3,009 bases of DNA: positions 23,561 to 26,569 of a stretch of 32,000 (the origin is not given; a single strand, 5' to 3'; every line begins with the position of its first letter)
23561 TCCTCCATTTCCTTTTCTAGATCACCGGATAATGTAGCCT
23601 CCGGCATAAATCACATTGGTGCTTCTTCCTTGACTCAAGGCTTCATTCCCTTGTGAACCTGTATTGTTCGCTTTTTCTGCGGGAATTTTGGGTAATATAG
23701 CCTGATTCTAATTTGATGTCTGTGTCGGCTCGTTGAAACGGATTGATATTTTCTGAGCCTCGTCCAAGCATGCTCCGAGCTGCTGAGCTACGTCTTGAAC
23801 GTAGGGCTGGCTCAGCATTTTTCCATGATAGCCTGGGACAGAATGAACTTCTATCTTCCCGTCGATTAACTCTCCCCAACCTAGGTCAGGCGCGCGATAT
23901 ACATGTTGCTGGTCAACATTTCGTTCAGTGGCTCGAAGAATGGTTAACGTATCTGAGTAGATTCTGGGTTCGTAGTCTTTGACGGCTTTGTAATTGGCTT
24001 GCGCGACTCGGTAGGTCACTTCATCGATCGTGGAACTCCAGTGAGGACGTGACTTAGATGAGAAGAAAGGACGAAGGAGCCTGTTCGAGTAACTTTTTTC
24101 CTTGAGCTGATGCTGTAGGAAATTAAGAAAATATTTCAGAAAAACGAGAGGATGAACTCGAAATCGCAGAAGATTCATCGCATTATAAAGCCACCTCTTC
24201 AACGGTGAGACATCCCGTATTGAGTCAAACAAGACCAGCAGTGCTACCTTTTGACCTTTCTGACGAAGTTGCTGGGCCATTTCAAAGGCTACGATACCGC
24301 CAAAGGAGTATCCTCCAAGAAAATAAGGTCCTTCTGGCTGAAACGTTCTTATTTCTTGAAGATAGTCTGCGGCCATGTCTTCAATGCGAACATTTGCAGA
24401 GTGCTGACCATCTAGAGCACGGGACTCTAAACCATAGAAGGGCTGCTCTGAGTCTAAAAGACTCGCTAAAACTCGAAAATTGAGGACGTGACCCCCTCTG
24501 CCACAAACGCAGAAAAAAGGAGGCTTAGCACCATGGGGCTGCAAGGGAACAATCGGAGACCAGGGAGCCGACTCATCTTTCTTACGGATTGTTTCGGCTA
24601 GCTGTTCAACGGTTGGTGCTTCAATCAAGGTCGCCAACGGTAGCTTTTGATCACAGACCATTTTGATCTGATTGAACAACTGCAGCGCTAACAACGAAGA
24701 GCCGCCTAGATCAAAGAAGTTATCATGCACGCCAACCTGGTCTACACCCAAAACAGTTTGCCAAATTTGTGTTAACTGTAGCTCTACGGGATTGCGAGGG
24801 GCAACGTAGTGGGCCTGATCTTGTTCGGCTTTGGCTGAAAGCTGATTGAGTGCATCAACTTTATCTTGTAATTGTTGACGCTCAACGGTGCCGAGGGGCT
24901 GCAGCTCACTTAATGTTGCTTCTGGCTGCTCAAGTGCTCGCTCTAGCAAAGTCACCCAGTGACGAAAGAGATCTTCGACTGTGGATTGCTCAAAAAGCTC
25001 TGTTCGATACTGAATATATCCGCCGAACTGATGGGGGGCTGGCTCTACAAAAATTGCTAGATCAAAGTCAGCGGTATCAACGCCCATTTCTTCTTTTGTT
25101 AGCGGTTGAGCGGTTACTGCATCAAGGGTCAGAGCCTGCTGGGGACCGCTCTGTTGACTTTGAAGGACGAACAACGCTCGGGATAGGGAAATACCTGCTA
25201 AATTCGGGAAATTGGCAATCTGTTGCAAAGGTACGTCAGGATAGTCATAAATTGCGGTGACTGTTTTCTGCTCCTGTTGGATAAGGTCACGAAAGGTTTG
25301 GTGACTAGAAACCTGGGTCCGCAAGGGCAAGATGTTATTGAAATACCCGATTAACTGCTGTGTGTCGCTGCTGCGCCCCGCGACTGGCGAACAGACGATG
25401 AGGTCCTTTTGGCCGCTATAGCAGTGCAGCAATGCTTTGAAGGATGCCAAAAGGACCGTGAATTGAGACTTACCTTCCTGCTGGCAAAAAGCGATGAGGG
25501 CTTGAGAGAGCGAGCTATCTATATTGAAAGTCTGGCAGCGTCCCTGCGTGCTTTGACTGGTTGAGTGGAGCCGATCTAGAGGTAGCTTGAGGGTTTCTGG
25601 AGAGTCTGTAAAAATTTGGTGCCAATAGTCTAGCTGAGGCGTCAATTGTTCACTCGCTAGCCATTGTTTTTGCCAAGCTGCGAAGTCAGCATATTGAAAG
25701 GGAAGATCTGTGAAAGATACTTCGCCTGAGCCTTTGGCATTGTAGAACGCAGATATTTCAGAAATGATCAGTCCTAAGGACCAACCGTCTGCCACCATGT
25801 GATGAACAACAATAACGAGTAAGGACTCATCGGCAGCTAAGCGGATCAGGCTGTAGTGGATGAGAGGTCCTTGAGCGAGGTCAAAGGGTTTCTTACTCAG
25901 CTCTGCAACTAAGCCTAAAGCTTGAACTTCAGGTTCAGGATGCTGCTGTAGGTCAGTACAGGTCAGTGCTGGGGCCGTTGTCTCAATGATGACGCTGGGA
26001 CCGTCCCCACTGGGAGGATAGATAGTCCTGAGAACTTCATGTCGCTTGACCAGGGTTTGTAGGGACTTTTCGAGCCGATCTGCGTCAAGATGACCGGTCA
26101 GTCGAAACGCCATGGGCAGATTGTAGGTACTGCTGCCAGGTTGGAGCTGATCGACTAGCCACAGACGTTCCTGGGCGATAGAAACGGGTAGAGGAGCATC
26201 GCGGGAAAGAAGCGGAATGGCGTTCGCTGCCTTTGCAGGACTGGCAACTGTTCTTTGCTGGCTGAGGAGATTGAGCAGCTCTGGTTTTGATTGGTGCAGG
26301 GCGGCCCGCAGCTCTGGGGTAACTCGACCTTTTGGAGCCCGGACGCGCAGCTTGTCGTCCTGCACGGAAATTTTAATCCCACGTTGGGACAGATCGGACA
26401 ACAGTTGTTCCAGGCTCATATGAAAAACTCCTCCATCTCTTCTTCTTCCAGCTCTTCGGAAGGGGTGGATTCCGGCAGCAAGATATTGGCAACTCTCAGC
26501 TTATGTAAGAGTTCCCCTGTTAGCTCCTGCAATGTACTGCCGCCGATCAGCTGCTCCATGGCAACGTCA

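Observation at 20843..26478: Two termination modules with near-identical N-terminal docking domains behind a single PKS tail: predicted branching (one-to-two) hand-off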

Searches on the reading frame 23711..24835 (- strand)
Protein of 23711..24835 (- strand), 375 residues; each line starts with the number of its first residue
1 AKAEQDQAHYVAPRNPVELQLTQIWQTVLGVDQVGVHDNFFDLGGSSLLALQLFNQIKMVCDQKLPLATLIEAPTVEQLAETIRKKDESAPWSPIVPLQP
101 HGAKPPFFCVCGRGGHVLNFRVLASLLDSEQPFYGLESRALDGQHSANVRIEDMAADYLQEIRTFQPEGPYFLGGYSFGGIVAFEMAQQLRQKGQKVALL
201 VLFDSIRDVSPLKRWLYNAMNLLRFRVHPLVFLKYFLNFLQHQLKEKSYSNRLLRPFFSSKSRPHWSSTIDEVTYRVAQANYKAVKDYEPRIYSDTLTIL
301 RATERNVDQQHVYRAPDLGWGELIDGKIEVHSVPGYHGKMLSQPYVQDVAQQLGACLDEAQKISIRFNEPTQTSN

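Call 69: find_homologous_proteins(query=window:23711-24835:-, max_evalue=1e-20)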
Query seq(375 aa) (375 aa): 5172 proteins with E <= 1e-20 among 8000 candidates; the best 120 are listed.
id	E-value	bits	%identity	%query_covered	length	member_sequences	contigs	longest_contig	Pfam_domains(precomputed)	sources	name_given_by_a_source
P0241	1.5e-161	556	95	68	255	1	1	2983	PF00975.27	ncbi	ncbi:MAG: thioesterase domain-containing protein, partial [Cyanobacteria bacterium P01_A01_bin.17]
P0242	1.0e-128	448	42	92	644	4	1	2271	PF20408.5,PF00550.32,PF12697.14,PF00561.27,PF00975.27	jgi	jgi:thioesterase domain-containing protein/acyl carrier protein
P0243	5.3e-104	366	38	97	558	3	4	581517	PF00550.32,PF00975.27,PF23297.2,PF18627.8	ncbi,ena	-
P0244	2.3e-102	361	40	93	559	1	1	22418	PF00550.32,PF00975.27,PF18627.8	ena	-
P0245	1.0e-97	346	38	76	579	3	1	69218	PF00561.27,PF00975.27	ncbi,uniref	ncbi:thioesterase domain-containing protein [Coleofasciculus sp.]|uniref:thioesterase domain-contain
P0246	8.5e-96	339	35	88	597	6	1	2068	PF20408.5,PF12697.14,PF00975.27,PF12146.16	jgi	-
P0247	4.0e-94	334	37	95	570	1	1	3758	PF00550.32,PF00975.27,PF23297.2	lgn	-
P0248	1.6e-91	325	45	96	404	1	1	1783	PF00550.32,PF12697.14,PF00561.27,PF00975.27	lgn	-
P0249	1.2e-90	322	38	93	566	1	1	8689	PF00550.32,PF00975.27,PF18627.8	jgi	jgi:thioesterase domain-containing protein/acyl carrier protein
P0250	1.1e-89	319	46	95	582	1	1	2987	PF00550.32,PF12697.14,PF00501.35,PF13193.13,PF00561.27,PF00975.27,PF12146.16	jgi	jgi:thioesterase domain-containing protein/acyl carrier protein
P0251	4.8e-88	314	40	97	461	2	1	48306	PF00550.32,PF00975.27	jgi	jgi:thioesterase domain-containing protein/acyl carrier protein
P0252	1.0e-87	313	45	95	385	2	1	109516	PF00550.32,PF12697.14,PF00561.27,PF00975.27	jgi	-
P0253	1.6e-87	312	46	94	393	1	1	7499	PF00550.32,PF12697.14,PF00975.27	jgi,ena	jgi:thioesterase domain-containing protein/acyl carrier protein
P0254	2.0e-87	312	44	94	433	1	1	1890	PF00550.32,PF00975.27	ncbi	ncbi:MAG: thioesterase domain-containing protein, partial [Pyrinomonadaceae bacterium]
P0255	5.0e-87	310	44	95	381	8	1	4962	PF00550.32,PF12697.14,PF00975.27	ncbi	-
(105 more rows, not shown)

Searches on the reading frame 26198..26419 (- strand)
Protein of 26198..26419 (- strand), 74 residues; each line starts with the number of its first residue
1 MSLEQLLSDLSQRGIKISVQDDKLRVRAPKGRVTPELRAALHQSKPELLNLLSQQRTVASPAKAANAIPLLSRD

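Call 37: search_solved_structures(query=window:26198-26419:-, max_evalue=10, show_alignments=5)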
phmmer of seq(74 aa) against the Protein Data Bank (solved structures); distinct sequences matched with E-value up to 10: 8.
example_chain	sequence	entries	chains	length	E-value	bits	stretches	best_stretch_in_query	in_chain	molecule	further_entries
8aqq_A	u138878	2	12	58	2.6e-08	37.1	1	4-55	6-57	AerJ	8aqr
5t7z_A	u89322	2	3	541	1.1e-06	32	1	1-69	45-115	EpoB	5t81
2jug_A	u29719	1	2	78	1e-05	28.9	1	5-57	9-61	TubC protein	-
6cgo_A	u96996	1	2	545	1.2e-05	28.6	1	1-52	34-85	Condensation domain protein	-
6ewt_A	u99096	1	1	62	0.023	18.4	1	6-56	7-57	NRPS Kj12B-NDD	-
6ewu_A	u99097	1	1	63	0.71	13.7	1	4-55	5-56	NRPS Kj12C-NDD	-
9sra_BF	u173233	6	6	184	1.3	12.8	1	13-37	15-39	Large ribosomal subunit protein uL6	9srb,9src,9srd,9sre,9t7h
6ewv_A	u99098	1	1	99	1.5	12.7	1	4-55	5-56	NRPS Kj12C-NDD, NRPS Kj12B-CDD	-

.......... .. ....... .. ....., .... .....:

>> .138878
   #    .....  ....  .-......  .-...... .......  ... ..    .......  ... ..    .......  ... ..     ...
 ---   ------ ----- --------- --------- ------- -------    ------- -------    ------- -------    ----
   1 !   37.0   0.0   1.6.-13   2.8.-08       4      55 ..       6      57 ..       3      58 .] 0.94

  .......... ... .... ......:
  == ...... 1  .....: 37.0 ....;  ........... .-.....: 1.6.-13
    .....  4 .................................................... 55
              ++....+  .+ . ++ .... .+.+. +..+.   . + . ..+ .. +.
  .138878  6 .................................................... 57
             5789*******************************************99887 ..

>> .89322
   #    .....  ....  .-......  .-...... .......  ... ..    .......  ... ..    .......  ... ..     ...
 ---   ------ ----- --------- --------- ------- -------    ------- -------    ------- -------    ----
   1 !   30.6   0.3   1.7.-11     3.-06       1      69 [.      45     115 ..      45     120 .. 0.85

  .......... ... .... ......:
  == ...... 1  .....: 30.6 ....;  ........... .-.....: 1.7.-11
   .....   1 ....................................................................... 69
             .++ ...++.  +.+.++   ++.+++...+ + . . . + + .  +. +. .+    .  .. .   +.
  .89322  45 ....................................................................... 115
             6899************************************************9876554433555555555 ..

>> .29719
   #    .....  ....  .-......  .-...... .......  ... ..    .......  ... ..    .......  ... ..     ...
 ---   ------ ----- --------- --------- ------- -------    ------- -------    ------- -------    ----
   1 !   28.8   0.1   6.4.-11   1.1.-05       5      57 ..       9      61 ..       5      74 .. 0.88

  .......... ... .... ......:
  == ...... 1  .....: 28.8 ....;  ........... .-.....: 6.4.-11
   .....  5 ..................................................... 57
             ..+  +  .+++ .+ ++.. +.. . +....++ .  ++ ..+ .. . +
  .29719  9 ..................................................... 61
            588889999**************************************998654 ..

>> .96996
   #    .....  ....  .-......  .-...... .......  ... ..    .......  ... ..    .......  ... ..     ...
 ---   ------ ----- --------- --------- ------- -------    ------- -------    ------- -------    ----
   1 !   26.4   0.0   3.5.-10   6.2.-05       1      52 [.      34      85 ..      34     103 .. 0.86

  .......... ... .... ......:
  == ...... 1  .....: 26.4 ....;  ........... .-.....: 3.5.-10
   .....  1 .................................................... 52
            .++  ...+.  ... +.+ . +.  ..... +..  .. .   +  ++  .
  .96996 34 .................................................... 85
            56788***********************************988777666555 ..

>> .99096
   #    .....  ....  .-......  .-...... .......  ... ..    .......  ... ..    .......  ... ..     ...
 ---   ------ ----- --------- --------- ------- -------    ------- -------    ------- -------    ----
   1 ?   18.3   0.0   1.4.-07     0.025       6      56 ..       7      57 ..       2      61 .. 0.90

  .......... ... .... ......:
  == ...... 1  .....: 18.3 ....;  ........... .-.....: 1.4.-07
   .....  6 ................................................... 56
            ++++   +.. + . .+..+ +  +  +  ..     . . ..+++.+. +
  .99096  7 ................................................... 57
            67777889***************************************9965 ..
